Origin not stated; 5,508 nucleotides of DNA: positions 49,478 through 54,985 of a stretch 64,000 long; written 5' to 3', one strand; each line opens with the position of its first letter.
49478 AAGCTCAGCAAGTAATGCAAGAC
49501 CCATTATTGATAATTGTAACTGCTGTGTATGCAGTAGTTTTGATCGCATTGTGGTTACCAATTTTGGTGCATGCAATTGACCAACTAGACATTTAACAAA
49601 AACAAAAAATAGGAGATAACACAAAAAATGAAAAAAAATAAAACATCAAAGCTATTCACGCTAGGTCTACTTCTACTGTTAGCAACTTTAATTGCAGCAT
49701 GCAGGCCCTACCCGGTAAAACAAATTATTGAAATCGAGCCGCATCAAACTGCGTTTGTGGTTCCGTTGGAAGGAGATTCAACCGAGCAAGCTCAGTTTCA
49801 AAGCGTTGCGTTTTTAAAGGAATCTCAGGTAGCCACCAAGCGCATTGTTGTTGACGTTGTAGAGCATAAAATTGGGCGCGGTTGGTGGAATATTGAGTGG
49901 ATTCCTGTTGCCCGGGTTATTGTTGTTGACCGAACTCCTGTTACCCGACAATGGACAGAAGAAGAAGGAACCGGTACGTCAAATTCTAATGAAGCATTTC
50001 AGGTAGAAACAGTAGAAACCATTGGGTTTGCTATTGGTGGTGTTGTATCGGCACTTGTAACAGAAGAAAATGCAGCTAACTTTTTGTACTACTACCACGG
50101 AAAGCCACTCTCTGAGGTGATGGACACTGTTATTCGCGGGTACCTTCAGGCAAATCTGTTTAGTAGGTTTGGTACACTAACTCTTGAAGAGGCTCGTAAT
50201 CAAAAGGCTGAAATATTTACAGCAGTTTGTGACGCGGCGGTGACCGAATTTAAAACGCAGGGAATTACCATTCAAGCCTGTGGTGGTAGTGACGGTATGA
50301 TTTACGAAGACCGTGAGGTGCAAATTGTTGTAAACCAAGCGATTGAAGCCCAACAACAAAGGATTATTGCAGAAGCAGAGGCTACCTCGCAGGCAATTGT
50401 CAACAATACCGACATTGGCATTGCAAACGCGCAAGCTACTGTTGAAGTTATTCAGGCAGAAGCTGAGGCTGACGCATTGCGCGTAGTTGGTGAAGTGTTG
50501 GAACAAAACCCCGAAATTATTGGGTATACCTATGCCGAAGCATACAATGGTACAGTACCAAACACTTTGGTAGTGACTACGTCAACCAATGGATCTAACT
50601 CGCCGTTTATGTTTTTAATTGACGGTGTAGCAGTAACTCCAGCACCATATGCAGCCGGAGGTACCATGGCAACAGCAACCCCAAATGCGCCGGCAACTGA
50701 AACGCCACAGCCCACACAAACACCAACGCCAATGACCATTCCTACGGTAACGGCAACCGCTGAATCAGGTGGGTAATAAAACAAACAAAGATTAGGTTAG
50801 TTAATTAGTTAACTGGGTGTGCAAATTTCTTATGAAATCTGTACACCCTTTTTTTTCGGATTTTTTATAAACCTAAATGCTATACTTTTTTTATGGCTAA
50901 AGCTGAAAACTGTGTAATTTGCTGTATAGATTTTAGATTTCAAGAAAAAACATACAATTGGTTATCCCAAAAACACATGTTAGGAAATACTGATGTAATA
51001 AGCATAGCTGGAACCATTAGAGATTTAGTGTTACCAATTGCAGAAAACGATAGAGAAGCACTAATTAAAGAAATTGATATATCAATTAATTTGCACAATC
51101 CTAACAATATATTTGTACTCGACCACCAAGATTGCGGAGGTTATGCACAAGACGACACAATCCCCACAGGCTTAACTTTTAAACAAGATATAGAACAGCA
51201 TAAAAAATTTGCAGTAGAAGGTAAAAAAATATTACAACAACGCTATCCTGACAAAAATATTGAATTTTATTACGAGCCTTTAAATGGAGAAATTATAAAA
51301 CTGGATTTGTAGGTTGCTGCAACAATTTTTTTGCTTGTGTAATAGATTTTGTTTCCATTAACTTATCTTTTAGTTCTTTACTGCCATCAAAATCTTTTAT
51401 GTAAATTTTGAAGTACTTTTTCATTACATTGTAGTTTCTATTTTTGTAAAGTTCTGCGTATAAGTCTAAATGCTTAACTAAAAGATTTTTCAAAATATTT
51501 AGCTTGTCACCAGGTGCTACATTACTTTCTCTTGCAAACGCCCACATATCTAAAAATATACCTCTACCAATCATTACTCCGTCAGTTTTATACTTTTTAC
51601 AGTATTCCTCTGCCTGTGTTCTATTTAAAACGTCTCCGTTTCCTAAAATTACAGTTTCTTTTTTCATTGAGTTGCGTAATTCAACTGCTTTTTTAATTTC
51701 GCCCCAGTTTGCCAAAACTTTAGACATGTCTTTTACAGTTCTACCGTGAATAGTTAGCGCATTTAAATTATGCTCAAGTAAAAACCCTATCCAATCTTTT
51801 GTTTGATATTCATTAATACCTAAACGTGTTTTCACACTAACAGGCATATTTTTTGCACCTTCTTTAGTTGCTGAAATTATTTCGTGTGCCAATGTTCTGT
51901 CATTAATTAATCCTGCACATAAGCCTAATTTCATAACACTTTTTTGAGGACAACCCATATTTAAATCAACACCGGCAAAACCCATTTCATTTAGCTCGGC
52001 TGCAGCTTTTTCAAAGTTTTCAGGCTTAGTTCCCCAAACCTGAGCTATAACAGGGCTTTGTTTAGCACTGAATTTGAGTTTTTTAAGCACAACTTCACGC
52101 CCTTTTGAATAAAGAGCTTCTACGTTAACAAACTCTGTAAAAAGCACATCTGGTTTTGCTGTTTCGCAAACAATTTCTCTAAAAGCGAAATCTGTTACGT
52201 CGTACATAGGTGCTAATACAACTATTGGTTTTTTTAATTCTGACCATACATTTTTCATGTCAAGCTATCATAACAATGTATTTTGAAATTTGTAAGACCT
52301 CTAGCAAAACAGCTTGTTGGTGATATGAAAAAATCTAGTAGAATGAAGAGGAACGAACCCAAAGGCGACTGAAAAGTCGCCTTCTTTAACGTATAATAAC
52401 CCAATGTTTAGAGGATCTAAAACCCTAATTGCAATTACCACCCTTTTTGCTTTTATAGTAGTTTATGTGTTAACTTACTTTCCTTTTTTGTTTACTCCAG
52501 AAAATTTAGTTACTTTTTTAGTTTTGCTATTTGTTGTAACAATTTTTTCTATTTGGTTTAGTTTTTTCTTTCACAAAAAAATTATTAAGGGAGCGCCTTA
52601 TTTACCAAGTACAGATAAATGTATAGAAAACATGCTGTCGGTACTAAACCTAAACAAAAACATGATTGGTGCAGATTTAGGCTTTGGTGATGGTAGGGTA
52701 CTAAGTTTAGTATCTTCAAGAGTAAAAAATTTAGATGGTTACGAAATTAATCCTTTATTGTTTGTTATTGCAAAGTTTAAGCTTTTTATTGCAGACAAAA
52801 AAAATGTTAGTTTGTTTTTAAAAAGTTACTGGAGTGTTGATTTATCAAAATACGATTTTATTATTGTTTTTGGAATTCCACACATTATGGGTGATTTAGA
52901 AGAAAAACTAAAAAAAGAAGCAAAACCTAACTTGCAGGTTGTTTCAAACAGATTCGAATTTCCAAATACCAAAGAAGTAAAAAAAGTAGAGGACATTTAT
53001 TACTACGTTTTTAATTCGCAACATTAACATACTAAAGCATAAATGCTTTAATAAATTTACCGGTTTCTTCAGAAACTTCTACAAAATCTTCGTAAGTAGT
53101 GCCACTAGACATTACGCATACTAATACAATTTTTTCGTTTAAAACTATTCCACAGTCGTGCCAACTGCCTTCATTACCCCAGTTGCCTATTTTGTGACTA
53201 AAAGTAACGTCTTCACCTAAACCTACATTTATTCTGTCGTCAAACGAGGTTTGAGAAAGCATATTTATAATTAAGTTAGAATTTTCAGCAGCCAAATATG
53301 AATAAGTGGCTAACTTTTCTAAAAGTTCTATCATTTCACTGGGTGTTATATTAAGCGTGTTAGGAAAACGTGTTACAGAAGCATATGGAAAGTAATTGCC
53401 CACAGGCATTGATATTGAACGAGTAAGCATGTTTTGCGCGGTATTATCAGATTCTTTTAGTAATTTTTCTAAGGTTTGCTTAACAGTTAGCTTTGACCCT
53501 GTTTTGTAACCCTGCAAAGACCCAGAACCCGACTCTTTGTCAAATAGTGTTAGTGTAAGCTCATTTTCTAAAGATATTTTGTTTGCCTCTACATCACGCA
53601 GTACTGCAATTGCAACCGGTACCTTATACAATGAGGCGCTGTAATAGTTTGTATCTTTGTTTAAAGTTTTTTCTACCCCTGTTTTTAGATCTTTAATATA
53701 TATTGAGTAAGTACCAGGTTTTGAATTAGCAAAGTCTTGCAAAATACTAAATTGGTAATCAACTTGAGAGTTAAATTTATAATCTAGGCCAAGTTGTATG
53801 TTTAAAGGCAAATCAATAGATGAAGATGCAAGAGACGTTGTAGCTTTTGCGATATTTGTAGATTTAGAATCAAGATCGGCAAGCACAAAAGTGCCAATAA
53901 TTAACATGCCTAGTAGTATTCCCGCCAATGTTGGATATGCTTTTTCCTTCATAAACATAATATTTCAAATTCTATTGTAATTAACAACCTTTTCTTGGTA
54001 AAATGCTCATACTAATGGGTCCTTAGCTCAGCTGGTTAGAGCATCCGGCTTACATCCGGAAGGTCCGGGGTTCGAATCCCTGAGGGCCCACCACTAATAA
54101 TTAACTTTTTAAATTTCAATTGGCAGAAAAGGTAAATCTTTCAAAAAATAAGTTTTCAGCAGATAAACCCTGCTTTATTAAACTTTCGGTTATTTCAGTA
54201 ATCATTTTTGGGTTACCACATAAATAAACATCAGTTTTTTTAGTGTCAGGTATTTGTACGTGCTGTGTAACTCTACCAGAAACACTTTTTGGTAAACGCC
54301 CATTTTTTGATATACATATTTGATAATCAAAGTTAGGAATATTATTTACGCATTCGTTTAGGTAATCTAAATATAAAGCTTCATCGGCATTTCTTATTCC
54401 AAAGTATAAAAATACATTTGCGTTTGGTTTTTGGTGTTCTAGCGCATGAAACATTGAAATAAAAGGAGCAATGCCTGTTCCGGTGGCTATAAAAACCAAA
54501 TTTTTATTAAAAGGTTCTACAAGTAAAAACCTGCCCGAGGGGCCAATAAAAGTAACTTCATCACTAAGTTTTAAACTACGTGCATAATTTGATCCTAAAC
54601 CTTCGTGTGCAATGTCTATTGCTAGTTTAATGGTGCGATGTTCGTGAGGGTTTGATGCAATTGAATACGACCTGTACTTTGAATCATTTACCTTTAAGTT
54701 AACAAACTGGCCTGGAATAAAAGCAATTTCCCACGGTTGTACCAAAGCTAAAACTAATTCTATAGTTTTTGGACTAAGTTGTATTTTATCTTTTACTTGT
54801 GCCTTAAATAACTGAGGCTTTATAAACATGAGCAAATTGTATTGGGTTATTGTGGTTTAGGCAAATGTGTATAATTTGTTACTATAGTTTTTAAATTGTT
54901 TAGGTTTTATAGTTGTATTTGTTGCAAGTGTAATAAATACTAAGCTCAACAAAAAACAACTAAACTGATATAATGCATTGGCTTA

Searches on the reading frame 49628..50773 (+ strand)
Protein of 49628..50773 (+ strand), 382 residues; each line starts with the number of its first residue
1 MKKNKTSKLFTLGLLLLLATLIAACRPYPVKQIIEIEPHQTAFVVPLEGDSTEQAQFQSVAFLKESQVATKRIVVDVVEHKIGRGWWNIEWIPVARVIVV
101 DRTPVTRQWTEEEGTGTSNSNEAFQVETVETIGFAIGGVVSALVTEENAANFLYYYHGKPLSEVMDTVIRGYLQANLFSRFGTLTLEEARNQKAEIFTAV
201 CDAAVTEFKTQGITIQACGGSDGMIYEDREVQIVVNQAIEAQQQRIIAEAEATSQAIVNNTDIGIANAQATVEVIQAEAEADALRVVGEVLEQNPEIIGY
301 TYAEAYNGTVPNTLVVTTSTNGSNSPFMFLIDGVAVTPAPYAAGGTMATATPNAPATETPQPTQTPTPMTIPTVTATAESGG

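Call 61: search_protein_families(library=pfam, proteins=[window:49628-50773:+], max_evalue=0.001)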
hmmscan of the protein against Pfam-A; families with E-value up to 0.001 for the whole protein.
window:49628-50773:+ (382 aa): 1 family
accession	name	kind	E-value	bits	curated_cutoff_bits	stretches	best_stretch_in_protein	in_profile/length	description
PF01145.31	Band_7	-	0.00061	20.3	23.6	0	93-255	30-175/176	SPFH domain / Band 7 family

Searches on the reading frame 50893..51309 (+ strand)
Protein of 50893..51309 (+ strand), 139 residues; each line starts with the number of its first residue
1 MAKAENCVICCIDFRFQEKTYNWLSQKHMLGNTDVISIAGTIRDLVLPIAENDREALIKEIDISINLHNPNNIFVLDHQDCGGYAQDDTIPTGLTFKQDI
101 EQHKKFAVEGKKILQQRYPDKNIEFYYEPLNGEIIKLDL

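Call 69: search_protein_families(library=pfam, proteins=[window:50893-51309:+], max_evalue=0.0001)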
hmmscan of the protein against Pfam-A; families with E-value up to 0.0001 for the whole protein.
window:50893-51309:+ (139 aa): 1 family
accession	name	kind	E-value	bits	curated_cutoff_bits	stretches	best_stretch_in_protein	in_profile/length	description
PF20393.3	Pro_CA_2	-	2.1e-17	63.9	30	1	3-88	3-87/125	Putative carbonic anhydrase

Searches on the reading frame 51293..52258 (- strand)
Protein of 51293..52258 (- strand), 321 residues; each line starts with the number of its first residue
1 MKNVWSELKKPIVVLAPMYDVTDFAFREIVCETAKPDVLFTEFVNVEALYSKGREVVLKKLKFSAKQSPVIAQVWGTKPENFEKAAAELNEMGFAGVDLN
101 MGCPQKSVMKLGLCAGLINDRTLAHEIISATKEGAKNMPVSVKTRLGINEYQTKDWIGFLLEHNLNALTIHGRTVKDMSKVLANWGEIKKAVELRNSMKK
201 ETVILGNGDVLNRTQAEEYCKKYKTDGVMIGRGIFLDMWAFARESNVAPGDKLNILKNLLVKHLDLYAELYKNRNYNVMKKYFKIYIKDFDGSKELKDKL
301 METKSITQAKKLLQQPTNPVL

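Call 69: search_protein_families(library=pfam, proteins=[window:51293-52258:-], max_evalue=0.0001)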
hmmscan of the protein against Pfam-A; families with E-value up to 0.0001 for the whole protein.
window:51293-52258:- (321 aa): 1 family
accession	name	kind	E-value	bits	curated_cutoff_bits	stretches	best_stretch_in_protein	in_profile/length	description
PF01207.24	Dus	-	3.3e-49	168.1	20.4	1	15-315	2-304/311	Dihydrouridine synthase (Dus)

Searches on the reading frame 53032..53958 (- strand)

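Call 69: search_protein_families(library=pfam, proteins=[window:53032-53958:-], max_evalue=0.0001)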
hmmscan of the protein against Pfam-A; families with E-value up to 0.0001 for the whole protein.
window:53032-53958:- (308 aa): 1 family
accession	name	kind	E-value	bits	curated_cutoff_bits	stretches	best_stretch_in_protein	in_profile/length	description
PF13354.11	Beta-lactamase2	-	1.3e-41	142.8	22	1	85-283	1-213/214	Beta-lactamase enzyme family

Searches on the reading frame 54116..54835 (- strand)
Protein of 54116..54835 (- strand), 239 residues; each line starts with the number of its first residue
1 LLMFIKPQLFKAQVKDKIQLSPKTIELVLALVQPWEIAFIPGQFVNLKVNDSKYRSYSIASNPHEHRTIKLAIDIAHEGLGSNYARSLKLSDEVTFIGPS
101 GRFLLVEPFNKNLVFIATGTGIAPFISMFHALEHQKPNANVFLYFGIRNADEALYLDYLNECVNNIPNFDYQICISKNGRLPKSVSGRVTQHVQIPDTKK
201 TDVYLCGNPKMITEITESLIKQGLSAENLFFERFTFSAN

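Call 69: search_protein_families(library=pfam, proteins=[window:54116-54835:-], max_evalue=0.0001)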
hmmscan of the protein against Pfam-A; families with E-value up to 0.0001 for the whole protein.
window:54116-54835:- (239 aa): 3 families
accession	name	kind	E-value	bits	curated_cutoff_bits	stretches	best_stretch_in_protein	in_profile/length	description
PF00175.26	NAD_binding_1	-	6e-18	65.9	22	1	115-215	1-107/109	Oxidoreductase NAD-binding domain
PF00970.30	FAD_binding_6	-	9.1e-13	48.8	21.1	1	12-103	2-97/99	Oxidoreductase FAD-binding domain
PF08030.17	NAD_binding_6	-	7e-06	26.6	22.2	0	111-168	2-65/156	Ferric reductase NAD binding domain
